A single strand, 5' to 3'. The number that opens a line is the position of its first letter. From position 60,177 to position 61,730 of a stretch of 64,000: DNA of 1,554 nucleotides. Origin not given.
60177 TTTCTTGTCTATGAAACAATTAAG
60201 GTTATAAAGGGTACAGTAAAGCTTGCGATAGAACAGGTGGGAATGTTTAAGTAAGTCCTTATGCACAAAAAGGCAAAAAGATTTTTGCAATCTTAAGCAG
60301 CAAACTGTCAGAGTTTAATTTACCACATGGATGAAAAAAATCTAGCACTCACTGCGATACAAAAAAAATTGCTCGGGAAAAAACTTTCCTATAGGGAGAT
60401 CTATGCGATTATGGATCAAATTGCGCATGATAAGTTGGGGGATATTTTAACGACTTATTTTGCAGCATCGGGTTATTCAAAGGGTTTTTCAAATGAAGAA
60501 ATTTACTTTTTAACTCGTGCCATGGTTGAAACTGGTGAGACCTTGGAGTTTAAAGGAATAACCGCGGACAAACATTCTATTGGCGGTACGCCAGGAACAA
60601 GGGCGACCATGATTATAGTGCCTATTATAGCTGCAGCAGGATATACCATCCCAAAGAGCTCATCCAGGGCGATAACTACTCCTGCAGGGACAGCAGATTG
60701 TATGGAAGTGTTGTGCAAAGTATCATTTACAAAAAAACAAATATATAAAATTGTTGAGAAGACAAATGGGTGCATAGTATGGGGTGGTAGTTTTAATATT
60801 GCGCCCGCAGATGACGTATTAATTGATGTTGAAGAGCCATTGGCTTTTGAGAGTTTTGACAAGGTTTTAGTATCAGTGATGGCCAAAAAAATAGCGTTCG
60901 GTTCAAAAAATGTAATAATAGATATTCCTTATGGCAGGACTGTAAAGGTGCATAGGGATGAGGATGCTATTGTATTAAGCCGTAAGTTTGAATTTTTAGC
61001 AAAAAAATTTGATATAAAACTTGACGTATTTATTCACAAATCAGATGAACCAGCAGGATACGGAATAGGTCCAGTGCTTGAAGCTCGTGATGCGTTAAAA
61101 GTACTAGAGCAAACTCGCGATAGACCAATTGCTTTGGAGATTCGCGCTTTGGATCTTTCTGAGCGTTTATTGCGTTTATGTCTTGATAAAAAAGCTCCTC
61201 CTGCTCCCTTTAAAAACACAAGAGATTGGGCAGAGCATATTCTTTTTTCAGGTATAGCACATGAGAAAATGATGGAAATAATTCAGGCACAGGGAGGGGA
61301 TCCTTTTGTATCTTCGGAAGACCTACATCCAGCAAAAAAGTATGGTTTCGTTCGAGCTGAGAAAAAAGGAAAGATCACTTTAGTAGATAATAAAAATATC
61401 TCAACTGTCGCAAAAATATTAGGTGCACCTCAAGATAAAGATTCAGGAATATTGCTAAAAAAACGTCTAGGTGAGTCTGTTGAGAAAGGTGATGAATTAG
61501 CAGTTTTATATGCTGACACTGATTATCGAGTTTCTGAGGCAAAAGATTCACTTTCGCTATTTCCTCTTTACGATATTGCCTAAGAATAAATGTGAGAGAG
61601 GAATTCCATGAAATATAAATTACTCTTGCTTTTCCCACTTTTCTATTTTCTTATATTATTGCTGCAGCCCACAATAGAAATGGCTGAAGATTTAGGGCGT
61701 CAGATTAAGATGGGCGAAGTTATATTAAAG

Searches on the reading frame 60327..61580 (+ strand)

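Call 60: search_protein_families(library=pfam, proteins=[window:60327-61580:+], max_evalue=0.1)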
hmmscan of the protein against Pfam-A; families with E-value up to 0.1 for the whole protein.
window:60327-61580:+ (418 aa): 4 families
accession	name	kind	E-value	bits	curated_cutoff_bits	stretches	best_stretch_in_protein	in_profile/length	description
PF02885.22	Glycos_trans_3N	-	1.1e-10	41.5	26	1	10-70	3-63/63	Glycosyl transferase family, helical bundle domain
PF07831.19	PYNP_C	-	6e-09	35.9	27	1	351-409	3-68/75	Pyrimidine nucleoside phosphorylase C-terminal domain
PF00591.27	Glycos_transf_3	-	2.6e-08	34.3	27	1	79-163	4-90/253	Glycosyl transferase family, a/b domain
PF02127.20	Peptidase_M18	-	0.0042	16.4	24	1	202-260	339-400/432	Aminopeptidase I zinc metalloprotease (M18)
